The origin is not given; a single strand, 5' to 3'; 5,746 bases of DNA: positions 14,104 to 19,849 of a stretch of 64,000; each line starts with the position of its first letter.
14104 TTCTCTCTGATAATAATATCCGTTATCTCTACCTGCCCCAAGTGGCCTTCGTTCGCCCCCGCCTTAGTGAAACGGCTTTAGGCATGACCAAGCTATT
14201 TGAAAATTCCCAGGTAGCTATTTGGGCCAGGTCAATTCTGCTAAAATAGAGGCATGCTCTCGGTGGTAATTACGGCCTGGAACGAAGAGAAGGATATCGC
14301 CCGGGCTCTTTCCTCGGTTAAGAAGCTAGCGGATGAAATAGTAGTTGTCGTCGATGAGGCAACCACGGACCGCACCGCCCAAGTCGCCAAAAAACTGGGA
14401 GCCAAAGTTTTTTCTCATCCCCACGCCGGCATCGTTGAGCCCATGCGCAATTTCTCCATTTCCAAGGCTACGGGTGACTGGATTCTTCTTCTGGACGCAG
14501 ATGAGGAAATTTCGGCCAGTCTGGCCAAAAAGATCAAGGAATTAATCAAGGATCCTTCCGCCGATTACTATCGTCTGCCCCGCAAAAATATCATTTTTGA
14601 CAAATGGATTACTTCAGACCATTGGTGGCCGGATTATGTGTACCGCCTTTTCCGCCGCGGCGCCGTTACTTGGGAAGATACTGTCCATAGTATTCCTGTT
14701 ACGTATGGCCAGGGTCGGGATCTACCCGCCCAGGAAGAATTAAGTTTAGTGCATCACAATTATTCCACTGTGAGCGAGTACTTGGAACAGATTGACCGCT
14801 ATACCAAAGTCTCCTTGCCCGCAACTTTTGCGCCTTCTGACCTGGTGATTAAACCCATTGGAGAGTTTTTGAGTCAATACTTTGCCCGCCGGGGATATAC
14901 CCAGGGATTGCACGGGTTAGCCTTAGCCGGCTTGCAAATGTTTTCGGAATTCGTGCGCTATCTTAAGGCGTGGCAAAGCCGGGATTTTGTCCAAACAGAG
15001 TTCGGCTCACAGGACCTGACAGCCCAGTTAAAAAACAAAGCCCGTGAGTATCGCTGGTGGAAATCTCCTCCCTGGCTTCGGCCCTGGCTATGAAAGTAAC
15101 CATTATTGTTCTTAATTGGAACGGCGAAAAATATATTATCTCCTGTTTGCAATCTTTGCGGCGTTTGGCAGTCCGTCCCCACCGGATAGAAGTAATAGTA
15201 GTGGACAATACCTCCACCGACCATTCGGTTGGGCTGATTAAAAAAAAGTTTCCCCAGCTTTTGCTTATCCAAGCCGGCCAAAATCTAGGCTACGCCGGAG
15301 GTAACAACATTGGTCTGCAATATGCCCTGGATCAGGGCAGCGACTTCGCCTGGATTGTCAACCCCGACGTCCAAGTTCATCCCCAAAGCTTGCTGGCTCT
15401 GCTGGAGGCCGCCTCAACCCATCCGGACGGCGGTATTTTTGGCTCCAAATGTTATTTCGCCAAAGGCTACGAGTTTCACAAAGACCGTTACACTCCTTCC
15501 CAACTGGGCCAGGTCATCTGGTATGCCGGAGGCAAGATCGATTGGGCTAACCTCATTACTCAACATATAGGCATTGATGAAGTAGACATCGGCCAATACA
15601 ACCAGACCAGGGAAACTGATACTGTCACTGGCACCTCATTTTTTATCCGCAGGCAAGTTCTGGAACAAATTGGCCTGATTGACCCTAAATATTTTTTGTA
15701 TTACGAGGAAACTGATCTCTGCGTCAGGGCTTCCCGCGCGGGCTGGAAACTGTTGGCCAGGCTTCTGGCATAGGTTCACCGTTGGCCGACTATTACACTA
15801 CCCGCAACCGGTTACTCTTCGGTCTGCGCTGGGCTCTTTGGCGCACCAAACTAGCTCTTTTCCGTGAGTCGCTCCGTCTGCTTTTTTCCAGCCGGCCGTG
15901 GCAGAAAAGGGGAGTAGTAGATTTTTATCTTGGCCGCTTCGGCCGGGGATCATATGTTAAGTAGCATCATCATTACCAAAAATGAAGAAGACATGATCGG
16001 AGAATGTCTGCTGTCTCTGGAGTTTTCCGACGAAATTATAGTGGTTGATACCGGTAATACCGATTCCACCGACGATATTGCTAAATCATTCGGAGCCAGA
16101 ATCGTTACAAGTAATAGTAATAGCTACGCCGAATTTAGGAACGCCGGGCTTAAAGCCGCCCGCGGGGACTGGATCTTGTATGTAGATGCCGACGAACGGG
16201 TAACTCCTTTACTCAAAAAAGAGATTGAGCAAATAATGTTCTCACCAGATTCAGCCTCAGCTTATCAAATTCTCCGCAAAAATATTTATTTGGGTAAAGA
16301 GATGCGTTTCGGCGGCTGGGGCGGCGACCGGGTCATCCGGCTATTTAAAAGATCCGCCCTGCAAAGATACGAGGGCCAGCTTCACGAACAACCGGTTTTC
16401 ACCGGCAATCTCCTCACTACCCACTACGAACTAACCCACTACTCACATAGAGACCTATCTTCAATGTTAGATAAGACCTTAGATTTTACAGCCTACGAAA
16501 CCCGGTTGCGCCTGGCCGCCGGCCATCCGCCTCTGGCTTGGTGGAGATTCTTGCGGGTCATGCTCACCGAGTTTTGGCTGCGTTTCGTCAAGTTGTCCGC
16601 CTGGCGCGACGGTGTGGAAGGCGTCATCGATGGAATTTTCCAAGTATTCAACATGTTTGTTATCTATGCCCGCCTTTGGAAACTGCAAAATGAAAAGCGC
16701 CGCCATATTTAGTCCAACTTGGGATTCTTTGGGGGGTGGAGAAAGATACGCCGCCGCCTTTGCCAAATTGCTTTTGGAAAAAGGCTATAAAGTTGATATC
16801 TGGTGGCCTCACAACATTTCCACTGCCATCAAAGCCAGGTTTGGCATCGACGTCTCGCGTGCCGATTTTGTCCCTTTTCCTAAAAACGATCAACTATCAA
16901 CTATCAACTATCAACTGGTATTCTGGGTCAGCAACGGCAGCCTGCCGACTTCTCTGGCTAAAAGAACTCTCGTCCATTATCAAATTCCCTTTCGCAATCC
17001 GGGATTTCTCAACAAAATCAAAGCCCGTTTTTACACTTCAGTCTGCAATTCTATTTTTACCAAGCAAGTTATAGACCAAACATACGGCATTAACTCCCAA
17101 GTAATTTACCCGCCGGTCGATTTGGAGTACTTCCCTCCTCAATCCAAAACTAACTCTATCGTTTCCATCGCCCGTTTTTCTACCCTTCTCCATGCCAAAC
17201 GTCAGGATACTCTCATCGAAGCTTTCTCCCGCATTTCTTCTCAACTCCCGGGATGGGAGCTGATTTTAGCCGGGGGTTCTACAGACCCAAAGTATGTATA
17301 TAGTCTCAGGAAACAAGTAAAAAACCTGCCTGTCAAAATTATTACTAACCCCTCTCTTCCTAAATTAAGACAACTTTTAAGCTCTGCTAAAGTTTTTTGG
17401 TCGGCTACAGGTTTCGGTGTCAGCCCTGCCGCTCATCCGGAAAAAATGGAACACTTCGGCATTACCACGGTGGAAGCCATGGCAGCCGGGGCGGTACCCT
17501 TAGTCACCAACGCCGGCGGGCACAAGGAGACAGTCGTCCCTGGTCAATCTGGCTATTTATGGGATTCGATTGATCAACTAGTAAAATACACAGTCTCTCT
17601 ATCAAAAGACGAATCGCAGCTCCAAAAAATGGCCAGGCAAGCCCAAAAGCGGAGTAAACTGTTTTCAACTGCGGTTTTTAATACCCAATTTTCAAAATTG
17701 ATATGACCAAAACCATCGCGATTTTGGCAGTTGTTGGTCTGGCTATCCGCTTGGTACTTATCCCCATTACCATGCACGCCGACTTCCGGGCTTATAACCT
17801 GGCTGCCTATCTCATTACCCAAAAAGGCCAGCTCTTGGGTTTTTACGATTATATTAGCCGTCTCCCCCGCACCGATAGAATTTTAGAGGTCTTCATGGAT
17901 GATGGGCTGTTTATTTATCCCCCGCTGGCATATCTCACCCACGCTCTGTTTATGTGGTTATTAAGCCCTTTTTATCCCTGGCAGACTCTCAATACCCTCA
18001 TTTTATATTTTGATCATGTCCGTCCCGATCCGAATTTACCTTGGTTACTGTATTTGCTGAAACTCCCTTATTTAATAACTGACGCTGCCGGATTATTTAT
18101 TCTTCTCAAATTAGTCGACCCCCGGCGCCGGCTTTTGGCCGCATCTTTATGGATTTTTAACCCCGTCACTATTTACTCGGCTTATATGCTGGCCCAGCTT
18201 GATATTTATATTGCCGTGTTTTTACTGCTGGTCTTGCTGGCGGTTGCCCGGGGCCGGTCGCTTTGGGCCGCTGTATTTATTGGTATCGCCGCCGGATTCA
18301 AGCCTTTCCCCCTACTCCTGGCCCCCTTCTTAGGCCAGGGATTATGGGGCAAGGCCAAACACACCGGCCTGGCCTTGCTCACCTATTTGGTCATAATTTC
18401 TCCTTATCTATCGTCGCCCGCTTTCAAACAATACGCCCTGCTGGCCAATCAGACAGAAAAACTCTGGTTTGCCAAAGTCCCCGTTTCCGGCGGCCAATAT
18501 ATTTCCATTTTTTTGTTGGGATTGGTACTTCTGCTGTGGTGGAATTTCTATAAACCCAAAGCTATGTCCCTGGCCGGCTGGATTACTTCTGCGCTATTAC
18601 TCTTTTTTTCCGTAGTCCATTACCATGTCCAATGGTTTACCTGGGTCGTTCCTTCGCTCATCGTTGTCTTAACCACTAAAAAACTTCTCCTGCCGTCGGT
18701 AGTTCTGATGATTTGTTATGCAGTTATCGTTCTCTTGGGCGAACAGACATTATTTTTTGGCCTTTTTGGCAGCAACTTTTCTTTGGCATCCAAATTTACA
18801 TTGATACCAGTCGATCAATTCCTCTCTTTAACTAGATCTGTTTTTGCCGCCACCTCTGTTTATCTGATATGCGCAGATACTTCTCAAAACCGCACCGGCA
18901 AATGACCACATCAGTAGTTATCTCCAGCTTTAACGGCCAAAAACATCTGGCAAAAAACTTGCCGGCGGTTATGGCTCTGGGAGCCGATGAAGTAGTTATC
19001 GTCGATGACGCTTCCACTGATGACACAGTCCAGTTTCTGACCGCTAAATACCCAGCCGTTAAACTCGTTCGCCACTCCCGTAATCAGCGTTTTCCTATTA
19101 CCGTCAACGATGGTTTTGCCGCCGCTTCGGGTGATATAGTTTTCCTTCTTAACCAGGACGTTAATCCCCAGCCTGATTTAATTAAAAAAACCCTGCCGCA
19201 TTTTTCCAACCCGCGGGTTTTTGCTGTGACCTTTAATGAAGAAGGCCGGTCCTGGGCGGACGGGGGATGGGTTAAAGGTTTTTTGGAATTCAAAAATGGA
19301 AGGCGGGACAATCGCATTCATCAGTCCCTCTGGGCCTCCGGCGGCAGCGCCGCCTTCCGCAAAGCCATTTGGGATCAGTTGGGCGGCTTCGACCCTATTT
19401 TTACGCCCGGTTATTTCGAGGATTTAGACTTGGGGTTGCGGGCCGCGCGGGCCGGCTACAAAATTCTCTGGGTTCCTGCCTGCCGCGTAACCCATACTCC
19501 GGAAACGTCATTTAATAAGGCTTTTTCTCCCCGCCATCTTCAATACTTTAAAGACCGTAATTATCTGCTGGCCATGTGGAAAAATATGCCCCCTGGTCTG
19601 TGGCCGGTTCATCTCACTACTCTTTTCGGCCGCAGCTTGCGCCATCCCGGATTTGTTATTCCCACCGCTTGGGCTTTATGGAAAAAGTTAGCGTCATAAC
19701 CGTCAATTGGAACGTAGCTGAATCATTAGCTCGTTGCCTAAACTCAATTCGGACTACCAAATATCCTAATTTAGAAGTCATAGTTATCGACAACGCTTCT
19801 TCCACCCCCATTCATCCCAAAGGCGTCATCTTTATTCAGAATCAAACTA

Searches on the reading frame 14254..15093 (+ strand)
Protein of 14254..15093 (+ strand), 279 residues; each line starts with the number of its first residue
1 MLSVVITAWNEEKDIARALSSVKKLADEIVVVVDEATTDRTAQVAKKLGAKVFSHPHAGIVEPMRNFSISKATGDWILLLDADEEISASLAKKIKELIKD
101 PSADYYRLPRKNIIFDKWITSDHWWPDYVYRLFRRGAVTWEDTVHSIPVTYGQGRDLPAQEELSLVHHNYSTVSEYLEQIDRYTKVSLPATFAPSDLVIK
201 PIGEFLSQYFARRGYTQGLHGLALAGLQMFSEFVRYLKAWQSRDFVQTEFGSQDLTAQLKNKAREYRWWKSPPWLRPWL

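Call 60: search_protein_families(library=pfam, proteins=[window:14254-15093:+], max_evalue=0.001)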
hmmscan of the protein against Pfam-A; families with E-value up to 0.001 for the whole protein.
window:14254-15093:+ (279 aa): 3 families
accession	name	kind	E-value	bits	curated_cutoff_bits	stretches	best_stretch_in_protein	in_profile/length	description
PF00535.33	Glycos_transf_2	-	2.8e-20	73.3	23.3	1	3-124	1-129/168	Glycosyl transferase family 2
PF13641.12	Glyco_tranf_2_3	-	6.1e-05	23.6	27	1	2-87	3-100/230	Glycosyltransferase like family 2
PF13704.12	Glyco_tranf_2_4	-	7e-05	23.7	27.5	0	10-87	2-85/98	Glycosyl transferase family 2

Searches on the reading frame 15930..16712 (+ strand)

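Call 60: search_protein_families(library=pfam, proteins=[window:15930-16712:+], max_evalue=0.001)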
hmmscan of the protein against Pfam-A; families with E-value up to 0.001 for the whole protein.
window:15930-16712:+ (260 aa): 2 families
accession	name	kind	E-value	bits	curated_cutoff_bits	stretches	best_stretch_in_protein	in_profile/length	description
PF00535.33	Glycos_transf_2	-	1.2e-20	74.6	23.3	1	12-122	2-123/168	Glycosyl transferase family 2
PF13704.12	Glyco_tranf_2_4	-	5.4e-07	30.5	27.5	1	17-89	1-82/98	Glycosyl transferase family 2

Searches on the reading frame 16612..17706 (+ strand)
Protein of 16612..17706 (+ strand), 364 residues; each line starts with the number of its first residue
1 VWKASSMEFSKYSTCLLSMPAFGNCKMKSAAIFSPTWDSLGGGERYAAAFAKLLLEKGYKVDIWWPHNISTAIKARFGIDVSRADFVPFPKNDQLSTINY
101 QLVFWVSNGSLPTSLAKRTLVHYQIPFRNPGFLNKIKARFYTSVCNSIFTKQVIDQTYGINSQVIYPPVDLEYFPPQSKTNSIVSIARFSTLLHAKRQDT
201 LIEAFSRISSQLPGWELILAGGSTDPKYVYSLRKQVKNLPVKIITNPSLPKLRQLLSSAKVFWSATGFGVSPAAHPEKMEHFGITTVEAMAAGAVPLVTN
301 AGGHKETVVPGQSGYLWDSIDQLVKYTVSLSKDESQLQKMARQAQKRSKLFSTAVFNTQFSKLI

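Call 60: search_protein_families(library=pfam, proteins=[window:16612-17706:+], max_evalue=0.001)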
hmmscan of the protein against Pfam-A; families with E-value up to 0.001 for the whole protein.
window:16612-17706:+ (364 aa): 4 families
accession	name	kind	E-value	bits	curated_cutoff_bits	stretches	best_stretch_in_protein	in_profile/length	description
PF00534.26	Glycos_transf_1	-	5.2e-22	78.6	26.4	1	179-347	14-172/172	Glycosyl transferases group 1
PF13692.12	Glyco_trans_1_4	-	8.7e-15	55.7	27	1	182-332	3-141/142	Glycosyl transferases group 1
PF13439.12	Glyco_transf_4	-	1.2e-05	25.9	28.5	0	41-172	2-169/170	Glycosyltransferase Family 4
PF13524.12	Glyco_trans_1_2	-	0.00023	21.6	25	1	213-348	13-129/144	Glycosyl transferase-like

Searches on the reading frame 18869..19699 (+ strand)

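Call 60: search_protein_families(library=pfam, proteins=[window:18869-19699:+], max_evalue=0.001)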
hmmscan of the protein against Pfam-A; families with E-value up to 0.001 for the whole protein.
window:18869-19699:+ (276 aa): 5 families
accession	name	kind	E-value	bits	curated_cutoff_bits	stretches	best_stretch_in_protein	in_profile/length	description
PF13641.12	Glyco_tranf_2_3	-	1.9e-21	77.6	27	1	14-220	3-222/230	Glycosyltransferase like family 2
PF00535.33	Glycos_transf_2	-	8.9e-21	75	23.3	1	15-166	1-162/168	Glycosyl transferase family 2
PF13632.12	Glyco_trans_2_3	-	2e-08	34.8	27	1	90-213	1-128/198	Glycosyl transferase family group 2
PF13506.12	Glyco_transf_21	-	6.6e-05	22.9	21.7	1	81-219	24-166/174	Glycosyl transferase family 21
PF10111.15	Glyco_tranf_2_2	-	0.00076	19.5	27.3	0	41-109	31-103/276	Glycosyltransferase like family 2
